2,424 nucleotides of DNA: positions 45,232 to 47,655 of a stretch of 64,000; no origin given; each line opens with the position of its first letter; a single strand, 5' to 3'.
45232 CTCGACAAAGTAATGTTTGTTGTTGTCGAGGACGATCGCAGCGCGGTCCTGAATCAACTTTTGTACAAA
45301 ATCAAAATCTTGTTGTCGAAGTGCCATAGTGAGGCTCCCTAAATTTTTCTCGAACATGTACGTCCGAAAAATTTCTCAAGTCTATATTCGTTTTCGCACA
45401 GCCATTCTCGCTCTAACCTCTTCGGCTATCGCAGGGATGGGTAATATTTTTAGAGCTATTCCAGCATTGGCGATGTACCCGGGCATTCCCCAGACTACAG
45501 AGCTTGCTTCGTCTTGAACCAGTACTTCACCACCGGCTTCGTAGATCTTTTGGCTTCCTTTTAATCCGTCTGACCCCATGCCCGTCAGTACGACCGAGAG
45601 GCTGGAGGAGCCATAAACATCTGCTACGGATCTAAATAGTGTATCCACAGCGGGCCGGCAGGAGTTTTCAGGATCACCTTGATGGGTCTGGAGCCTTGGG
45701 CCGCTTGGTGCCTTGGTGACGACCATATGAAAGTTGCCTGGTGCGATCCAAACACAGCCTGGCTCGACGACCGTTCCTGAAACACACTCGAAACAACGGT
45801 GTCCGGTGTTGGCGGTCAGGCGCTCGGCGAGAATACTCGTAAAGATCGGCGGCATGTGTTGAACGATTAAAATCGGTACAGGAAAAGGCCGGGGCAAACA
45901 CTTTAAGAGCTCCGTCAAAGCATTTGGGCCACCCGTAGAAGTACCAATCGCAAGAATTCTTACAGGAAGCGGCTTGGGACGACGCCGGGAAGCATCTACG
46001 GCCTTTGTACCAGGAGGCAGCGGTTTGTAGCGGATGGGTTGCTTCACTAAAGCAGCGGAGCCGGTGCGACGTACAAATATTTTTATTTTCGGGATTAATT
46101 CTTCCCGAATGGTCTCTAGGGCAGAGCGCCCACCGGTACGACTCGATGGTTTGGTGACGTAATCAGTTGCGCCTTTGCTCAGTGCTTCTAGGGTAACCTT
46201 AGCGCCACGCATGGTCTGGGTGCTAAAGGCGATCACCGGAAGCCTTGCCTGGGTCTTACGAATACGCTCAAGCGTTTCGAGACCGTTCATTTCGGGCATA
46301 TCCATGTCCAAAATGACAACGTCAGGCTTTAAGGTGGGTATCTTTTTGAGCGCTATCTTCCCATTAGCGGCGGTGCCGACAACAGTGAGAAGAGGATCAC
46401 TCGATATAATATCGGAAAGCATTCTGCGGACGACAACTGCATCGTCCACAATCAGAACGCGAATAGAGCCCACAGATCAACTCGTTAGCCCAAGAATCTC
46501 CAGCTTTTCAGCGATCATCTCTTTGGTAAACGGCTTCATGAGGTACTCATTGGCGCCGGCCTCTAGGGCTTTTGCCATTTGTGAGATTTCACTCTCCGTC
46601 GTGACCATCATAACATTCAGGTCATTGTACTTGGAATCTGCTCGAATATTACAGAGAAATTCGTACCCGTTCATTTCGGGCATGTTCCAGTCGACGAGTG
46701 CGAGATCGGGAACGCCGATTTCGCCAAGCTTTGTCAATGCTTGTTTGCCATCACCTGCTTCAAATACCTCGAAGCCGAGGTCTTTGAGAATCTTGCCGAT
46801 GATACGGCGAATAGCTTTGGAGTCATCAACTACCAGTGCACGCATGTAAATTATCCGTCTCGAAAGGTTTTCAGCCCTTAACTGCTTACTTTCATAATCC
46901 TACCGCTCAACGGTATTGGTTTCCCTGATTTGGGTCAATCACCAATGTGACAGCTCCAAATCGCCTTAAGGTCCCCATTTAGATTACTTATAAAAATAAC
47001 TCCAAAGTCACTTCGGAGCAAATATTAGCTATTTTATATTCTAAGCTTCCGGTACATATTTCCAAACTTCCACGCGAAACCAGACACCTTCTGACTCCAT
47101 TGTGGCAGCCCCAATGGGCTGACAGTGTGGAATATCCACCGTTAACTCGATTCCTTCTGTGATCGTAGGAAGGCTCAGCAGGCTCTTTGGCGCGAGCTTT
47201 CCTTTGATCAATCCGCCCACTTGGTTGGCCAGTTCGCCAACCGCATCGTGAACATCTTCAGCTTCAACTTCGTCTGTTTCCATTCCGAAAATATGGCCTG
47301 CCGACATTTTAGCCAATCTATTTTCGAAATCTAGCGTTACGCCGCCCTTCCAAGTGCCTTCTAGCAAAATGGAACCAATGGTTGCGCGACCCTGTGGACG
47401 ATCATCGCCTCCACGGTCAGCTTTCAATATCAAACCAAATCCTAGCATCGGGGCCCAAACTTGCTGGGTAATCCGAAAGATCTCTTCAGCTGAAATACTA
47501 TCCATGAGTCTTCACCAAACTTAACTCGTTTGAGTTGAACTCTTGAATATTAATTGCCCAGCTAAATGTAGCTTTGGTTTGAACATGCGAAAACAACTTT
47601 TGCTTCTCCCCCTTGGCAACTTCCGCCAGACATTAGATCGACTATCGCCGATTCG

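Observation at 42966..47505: Chemosensory sub-cluster with two CheR, CheB, CheY and multiple CheX-like paralogs but no CheA/CheW/MCP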

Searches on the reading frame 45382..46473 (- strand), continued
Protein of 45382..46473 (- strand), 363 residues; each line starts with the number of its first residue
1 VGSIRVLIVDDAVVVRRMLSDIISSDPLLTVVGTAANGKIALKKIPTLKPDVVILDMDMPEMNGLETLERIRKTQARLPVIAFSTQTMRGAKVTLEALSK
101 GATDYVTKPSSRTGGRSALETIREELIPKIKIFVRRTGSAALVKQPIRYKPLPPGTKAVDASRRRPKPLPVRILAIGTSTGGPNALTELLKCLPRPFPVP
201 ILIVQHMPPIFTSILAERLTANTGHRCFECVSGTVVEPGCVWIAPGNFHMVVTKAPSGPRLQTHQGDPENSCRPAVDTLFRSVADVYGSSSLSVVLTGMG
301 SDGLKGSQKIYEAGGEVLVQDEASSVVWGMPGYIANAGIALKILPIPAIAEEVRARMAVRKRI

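Call 50: find_homologous_proteins(query=L025:3-2048:+, max_evalue=1e-80)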
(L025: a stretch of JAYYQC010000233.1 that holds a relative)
Query L025:3-2048:+ (681 aa): 7999 proteins with E <= 1e-80 among 8000 candidates; the best 120 are listed.
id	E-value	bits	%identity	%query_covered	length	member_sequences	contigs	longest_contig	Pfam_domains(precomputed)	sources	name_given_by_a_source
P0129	0.0e+0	1430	100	88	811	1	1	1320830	PF02895.21,PF01584.25,PF02518.32,PF01627.29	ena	-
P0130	0.0e+0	1427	97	100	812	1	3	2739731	PF02895.21,PF01584.25,PF02518.32,PF01627.29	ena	-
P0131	0.0e+0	1423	97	100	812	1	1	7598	PF02895.21,PF01584.25,PF02518.32,PF01627.29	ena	-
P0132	0.0e+0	1324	96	89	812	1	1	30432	PF02895.21,PF01584.25,PF02518.32,PF01627.29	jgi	-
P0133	0.0e+0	1319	97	89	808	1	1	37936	PF02895.21,PF01584.25,PF02518.32,PF01627.29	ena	-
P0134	0.0e+0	1317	97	89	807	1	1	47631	PF02895.21,PF01584.25,PF02518.32,PF01627.29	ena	-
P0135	0.0e+0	1314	97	89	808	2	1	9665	PF02895.21,PF01584.25,PF02518.32,PF01627.29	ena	-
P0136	0.0e+0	1310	97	89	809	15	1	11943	PF02895.21,PF01584.25,PF02518.32,PF01627.29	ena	-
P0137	0.0e+0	1088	81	91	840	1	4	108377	PF02895.21,PF01584.25,PF02518.32,PF01627.29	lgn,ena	-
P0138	0.0e+0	1059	79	93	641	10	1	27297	PF02895.21,PF01584.25,PF02518.32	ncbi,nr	ncbi:MAG: chemotaxis protein CheA [Deltaproteobacteria bacterium]|nr:chemotaxis protein CheA [Deltap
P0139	0.0e+0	1017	96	73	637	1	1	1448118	PF02895.21,PF01584.25,PF02518.32,PF01627.29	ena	-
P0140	5.0e-264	896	100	62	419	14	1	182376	PF01584.25,PF02518.32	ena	-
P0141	2.0e-235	801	63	84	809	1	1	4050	PF02895.21,PF01584.25,PF02518.32,PF01627.29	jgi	jgi:two-component system chemotaxis sensor kinase CheA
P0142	6.7e-234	796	64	84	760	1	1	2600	PF02895.21,PF01584.25,PF02518.32,PF01627.29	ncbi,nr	ncbi:MAG: chemotaxis protein CheA [candidate division Zixibacteria bacterium]|nr:chemotaxis protein 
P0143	4.2e-233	794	63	84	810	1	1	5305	PF02895.21,PF01584.25,PF02518.32,PF01627.29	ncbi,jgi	jgi:two-component system chemotaxis sensor kinase CheA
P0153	7.1e-229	780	65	86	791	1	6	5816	PF02895.21,PF01584.25,PF02518.32,PF01627.29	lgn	-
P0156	2.5e-228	778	66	84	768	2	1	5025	PF02895.21,PF01584.25,PF02518.32,PF01627.29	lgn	-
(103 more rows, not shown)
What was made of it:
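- Tried and rejected: Tried to find the lineage's own CheA by searching with the CheA of the nearest complete cluster, L025 (call 50).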

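Call 61: find_encoding_contigs(protein=P0153, flank=10000, max_places=3)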
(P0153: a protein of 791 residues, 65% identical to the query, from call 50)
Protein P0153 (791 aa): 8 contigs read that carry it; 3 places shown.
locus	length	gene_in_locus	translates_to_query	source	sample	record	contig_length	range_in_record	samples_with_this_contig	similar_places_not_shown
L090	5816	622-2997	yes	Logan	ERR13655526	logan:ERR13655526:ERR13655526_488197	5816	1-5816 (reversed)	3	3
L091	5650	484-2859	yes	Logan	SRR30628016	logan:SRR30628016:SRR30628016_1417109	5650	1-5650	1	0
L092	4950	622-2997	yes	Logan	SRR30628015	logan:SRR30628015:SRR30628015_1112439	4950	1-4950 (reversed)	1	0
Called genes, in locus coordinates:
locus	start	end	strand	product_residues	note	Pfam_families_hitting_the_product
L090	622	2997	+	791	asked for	PF01627:Hpt, PF02895:H-kinase_dim, PF02518:HATPase_c, PF01584:CheW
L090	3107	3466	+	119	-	PF05635:23S_rRNA_IVP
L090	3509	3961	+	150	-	PF01584:CheW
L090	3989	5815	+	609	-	?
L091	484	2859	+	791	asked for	PF01627:Hpt, PF02895:H-kinase_dim, PF02518:HATPase_c, PF01584:CheW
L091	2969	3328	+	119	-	PF05635:23S_rRNA_IVP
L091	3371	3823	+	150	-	PF01584:CheW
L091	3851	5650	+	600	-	?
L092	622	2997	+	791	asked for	PF01627:Hpt, PF02895:H-kinase_dim, PF02518:HATPase_c, PF01584:CheW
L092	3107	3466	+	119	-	PF05635:23S_rRNA_IVP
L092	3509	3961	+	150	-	PF01584:CheW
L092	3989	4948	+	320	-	?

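Call 62: find_encoding_contigs(protein=P0156, flank=10000, max_places=2)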
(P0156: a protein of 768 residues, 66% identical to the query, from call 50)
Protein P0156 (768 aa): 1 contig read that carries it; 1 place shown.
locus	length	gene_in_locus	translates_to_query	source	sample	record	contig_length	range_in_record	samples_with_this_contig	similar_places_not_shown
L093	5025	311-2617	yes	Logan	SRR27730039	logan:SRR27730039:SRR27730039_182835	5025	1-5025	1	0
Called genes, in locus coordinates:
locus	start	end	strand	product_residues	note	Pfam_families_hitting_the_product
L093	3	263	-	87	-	?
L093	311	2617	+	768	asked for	PF01627:Hpt, PF02895:H-kinase_dim, PF02518:HATPase_c, PF01584:CheW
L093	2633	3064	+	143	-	PF01584:CheW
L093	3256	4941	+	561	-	PF00672:HAMP, PF00015:MCPsignal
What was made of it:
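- On Complete chemosensory pathway (CheA + CheW + MCP core): The search through CheA homologs was inconclusive (calls 50, 61, 62).
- The attempt to find a complementary cheA-cheW-mcp half-cluster through CheA homologs was inconclusive (calls 50, 61, 62).
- Tried and rejected: Two candidates that I looked up lie on short contigs from unrelated samples (calls 61, 62).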

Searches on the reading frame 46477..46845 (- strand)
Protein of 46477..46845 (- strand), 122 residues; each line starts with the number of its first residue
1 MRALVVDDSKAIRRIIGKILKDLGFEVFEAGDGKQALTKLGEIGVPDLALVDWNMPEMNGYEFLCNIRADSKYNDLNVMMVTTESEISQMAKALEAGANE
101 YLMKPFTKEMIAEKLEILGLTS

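Call 4: search_protein_families(library=pfam, proteins=[window:46477-46845:-], max_evalue=0.01)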
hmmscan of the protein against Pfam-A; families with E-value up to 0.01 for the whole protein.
window:46477-46845:- (122 aa): 1 family
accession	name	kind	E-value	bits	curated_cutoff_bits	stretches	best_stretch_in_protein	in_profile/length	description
PF00072.30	Response_reg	-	7.9e-29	100.5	30.2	1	4-115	2-110/111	Response regulator receiver domain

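Call 17: search_protein_families(library=ncbifam, proteins=[window:46477-46845:-], max_evalue=0.001)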
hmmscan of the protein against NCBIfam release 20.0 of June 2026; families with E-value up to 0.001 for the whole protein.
window:46477-46845:- (122 aa): 99 families (the best 25 are shown)
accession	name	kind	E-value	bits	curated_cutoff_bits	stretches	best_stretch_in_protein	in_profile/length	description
NF007901.0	PRK10610.1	equivalog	5.6e-29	100.9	189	1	1-116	6-121/129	chemotaxis response regulator CheY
TIGR02154.1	PhoB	equivalog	6.3e-23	81.3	296.2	1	2-112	4-114/226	phosphate regulon transcriptional regulator PhoB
NF011874.0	PRK15347.1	equivalog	6.4e-22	77.4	852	1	1-117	691-808/921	two component system sensor kinase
NF041866.1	EpsW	equivalog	7.2e-22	77.4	200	1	3-115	8-121/131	exopolysaccharide biosynthesis response regulator EpsW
NF045944.1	ResRegRpaBCyano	equivalog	1.4e-21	77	330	1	4-112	1-105/229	response regulator transcription factor RpaB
NF040689.1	MtrAB_MtrA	equivalog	5.3e-20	71.7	300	1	4-112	2-107/219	MtrAB system response regulator MtrA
NF007969.0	PRK10693.1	equivalog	3.9e-19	68.9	329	1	3-107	10-111/337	two-component system response regulator RssB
NF007546.0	PRK10161.1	equivalog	5.2e-19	68.7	471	1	2-112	4-114/229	phosphate response regulator transcription factor PhoB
NF007135.0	PRK09581.1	equivalog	1.1e-18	67.3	474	1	2-111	4-112/457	PleD family two-component system response regulator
NF040534.1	resp_reg_YycF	equivalog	3.4e-18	65.8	340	1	2-112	2-109/231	response regulator YycF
NF008469.0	PRK11361.1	equivalog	5.7e-18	64.8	714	1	2-109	6-110/461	acetoacetate metabolism transcriptional regulator AtoC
TIGR01818.1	ntrC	equivalog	1.4e-17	63.7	558.6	1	4-107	2-102/463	nitrogen regulation protein NR(I)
NF041734.1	resp_reg_RppA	equivalog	1.9e-17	63.4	250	1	1-114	1-113/229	two-component system response regulator RppA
NF001965.0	PRK00742.1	subfamily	2.4e-17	63.2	293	1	1-109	4-112/357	chemotaxis-specific protein-glutamate methyltransferase CheB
NF041733.1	resp_reg_CseB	equivalog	2.5e-17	63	350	1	3-112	3-108/228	two-component system response regulator CseB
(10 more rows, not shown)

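Call 58: list_cluster_members(proteins=[window:46477-46845:-, window:882-3449:+, window:58688-59158:-, window:47041-47505:-, window:40974-42788:+])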
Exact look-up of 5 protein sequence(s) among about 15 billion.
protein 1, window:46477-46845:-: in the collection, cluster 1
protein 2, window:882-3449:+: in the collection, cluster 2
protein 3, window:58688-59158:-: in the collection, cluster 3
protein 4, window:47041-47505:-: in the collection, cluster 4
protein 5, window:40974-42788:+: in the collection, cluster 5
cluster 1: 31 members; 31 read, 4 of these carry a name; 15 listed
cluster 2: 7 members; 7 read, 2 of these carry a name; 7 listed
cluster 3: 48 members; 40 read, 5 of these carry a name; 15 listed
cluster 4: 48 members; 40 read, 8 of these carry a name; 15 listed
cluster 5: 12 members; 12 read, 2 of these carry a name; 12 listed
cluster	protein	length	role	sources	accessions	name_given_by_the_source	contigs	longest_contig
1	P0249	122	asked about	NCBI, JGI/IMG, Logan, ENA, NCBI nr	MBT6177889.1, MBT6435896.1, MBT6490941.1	MAG: response regulator [Deltaproteobacteria bacterium] | two-component system chemotaxis response regulator CheY | response regulator [Deltaproteobacteria bacterium]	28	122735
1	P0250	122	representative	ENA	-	-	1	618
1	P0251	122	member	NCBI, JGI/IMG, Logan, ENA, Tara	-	two-component system chemotaxis response regulator CheY | strand:+ start:448 stop:816 length:369 start_codon:yes stop_codon:yes gene_type:complete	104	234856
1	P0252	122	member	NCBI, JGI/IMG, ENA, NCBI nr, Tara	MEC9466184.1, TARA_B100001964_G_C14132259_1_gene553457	MAG: response regulator [Myxococcota bacterium] | two-component system chemotaxis response regulator CheY | response regulator [Myxococcota bacterium]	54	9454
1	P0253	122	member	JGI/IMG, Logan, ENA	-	two-component system chemotaxis response regulator CheY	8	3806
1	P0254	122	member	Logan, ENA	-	-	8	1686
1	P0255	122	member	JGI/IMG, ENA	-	-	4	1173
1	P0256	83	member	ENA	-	-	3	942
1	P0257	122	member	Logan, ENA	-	-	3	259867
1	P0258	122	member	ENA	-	-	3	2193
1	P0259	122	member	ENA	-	-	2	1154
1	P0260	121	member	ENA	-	-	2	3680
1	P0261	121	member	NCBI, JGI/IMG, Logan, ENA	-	-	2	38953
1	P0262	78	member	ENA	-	-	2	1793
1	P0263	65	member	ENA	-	-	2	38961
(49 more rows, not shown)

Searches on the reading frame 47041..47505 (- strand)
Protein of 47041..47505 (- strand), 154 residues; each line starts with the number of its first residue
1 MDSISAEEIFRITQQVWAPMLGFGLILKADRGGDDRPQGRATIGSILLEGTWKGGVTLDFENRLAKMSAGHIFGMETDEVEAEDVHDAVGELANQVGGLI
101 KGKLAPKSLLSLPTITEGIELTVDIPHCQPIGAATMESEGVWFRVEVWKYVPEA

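Call 4: search_protein_families(library=pfam, proteins=[window:47041-47505:-], max_evalue=0.01)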
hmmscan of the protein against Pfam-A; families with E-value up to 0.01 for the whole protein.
window:47041-47505:- (154 aa): 1 family
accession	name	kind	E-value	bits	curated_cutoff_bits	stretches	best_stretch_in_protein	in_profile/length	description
PF13690.11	CheX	-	4e-14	52.9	27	1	44-126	3-83/94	Chemotaxis phosphatase CheX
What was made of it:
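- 47041..47505 (-): cheX2. A CheX-family protein of 154 aa. PF13690 52.9 bits (call 4).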

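Call 11: find_homologous_proteins(query=window:47041-47505:-, max_evalue=0.001)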
Query window:47041-47505:- (154 aa): 8 proteins with E <= 0.001 among 60 candidates.
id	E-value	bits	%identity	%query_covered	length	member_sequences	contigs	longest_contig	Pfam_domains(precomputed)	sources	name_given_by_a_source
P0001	1.1e-94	332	98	100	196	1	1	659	PF13690.12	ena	-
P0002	1.5e-94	332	97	100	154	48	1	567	PF13690.12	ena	-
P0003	1.1e-75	271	79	98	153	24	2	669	PF13690.12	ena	-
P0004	6.2e-71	255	76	99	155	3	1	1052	PF13690.12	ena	-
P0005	1.7e-67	244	75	99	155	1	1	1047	PF13690.12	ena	-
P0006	8.2e-64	232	92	78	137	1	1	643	PF13690.12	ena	-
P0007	3.0e-60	220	69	97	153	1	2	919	PF13690.12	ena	-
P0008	3.7e-58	214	62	100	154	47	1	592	PF13690.12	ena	-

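Call 17: search_protein_families(library=ncbifam, proteins=[window:47041-47505:-], max_evalue=0.001)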
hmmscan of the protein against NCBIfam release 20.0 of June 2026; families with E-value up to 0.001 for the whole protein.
window:47041-47505:- (154 aa): 0 families

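Call 19: search_solved_structures(query=window:47041-47505:-, max_evalue=1, show_alignments=2)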
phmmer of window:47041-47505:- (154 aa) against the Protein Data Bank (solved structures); distinct sequences matched with E-value up to 1: 4.
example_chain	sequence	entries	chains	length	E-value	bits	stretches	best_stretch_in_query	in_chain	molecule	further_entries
3iic_A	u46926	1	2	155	0.034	17.2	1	51-109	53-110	CheC domain protein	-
3h2d_A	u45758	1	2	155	0.057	16.5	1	51-108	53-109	CheC-like superfamily protein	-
3h4y_A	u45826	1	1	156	0.26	14.3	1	48-123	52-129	putative chemotaxis protein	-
3hm4_A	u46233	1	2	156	0.96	12.5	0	48-109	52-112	Chemotaxis protein CheX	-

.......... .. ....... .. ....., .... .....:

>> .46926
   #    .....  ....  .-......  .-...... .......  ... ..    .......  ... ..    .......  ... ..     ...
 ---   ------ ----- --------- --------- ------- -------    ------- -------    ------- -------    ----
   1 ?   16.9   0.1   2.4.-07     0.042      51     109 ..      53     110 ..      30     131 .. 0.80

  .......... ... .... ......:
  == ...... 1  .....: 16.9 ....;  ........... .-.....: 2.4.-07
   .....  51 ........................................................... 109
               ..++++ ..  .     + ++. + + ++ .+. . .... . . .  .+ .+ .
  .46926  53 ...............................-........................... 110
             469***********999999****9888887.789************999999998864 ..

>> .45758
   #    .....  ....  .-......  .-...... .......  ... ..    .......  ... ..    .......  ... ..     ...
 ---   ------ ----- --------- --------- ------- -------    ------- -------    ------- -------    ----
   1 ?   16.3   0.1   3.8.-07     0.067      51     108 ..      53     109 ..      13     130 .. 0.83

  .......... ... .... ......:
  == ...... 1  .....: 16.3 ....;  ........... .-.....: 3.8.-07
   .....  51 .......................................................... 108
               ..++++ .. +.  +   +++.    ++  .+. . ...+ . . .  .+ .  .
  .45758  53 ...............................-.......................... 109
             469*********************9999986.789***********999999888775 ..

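Call 40: predict_structure(alignment_id=A2)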
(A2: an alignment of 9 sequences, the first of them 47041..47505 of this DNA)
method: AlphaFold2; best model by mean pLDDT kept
length: 154 residues; sequences in the alignment: 9
mean_pLDDT: 89.4   pTM: 0.86
mean pLDDT of the five models: 89.4, 88.3, 87.3, 87.0, 86.2
residues with pLDDT >= 90: 114; 70-90: 25; 50-70: 15; < 50: 0
segments of 3 or more residues with pLDDT < 50: none
pLDDT, mean of each block of 10 residues (from residue 1): 89 96 92 61 91 92 95 95 96 97 92 87 78 94 93 74
secondary structure, 60 per line:
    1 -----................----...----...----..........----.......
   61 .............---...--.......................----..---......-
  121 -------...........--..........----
elements in order: H6-21 E26-28 E40-49 E54-61 H62-73 H82-104 E114-119 E128-138 E141-150
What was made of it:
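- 47041..47505 (-): AlphaFold model with pLDDT 89 (call 40).
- On CheX (Pfam PF13690, CheC-like clan): Model pLDDT 89.4 (call 40).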

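Call 43: fold_search(model_id=the predicted structure, library=pdb)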
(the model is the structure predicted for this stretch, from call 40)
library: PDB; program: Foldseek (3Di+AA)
matches with E <= 10: 370; with E <= 0.001: 33
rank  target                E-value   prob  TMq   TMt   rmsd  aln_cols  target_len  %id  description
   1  3h4y                  2.8e-09  1.00  0.67  0.67   5.1       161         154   20  Crystal structure of putative chemotaxis protein (YP_009526.1) from DESULFOVIBRIO VULGARIS HILDENBOROUGH at 1.55 A resol (released 2009-05-05)
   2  3hm4_A                2.2e-08  1.00  0.71  0.71   3.8       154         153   19  CRYSTAL STRUCTURE OF A CHEMOTAXIS PROTEIN CHEX (DDE_0281) FROM DESULFOVIBRIO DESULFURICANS SUBSP. AT 1.30 A RESOLUTION (released 2009-06-23)
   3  3hm4_B                2.6e-08  1.00  0.73  0.74   3.1       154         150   19  CRYSTAL STRUCTURE OF A CHEMOTAXIS PROTEIN CHEX (DDE_0281) FROM DESULFOVIBRIO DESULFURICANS SUBSP. AT 1.30 A RESOLUTION (released 2009-06-23)
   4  6vpw_B                3.8e-08  1.00  0.75  0.77   2.5       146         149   21  1.90 Angstrom Resolution Crystal Structure Chemotaxis protein CheX from Vibrio vulnificus (released 2021-02-10)
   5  3h2d_B                4.0e-08  1.00  0.68  0.68   4.3       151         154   22  Crystal structure of a chemotactic chec-like protein (so_3915) from shewanella oneidensis mr-1 at 1.86 A resolution (released 2009-04-28)
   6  1xko_A                4.8e-08  1.00  0.65  0.67   3.7       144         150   18  Structure of Thermotoga maritima CheX (released 2004-12-07)
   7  6vpw_A                6.5e-08  1.00  0.72  0.73   3.2       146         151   23  1.90 Angstrom Resolution Crystal Structure Chemotaxis protein CheX from Vibrio vulnificus (released 2021-02-10)
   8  3hzh_B                1.4e-07  1.00  0.60  0.60   4.7       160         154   18  Crystal structure of the CheX-CheY-BeF3-Mg+2 complex from Borrelia burgdorferi (released 2010-02-16)
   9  3h2d_A                2.3e-07  1.00  0.65  0.66   4.5       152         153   21  Crystal structure of a chemotactic chec-like protein (so_3915) from shewanella oneidensis mr-1 at 1.86 A resolution (released 2009-04-28)
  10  1xko_B                4.5e-07  1.00  0.69  0.67   3.3       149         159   15  Structure of Thermotoga maritima CheX (released 2004-12-07)
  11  3iic_A                5.0e-07  1.00  0.62  0.62   4.8       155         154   21  Crystal structure of CheC-like superfamily protein (YP_001095400.1) from Shewanella SP. PV-4 at 2.13 A resolution (released 2009-08-18)
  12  1squ_A                1.0e-06  1.00  0.65  0.66   3.6       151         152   16  Structural Genomics, Crystal structure of the CheX protein from Thermotoga maritima (released 2004-05-04)
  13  1squ_B                1.3e-06  1.00  0.62  0.62   4.8       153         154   16  Structural Genomics, Crystal structure of the CheX protein from Thermotoga maritima (released 2004-05-04)
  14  4hyn_A                1.4e-06  1.00  0.61  0.49   5.0       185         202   17  X-ray crystal structure of Thermotoga maritima FliY (released 2013-04-03)
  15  4hyn_B                3.7e-06  1.00  0.61  0.50   5.1       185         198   17  X-ray crystal structure of Thermotoga maritima FliY (released 2013-04-03)
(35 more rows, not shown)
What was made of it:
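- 47041..47505 (-): All top Foldseek PDB hits are CheX structures: 3H4Y, 3HM4, 6VPW, 1XKO and 3HZH (call 43).
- On CheX (Pfam PF13690, CheC-like clan): The 13 best Foldseek PDB hits are all CheX or CheX-like entries (3H4Y, 3HM4, 6VPW, 3H2D, 1XKO, 3HZH, 3IIC, 1SQU) (call 43).
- Closest known: CheX CheY-P phosphatases. Same: The predicted CheX2 fold matches these structures (TM 0.60-0.75; call 43).
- The CheX2 model matches solved CheX structures (calls 40, 43). The CheC/CheX/FliY fold is also used by the non-enzymatic FliM middle domain (Foldseek list; call 43).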
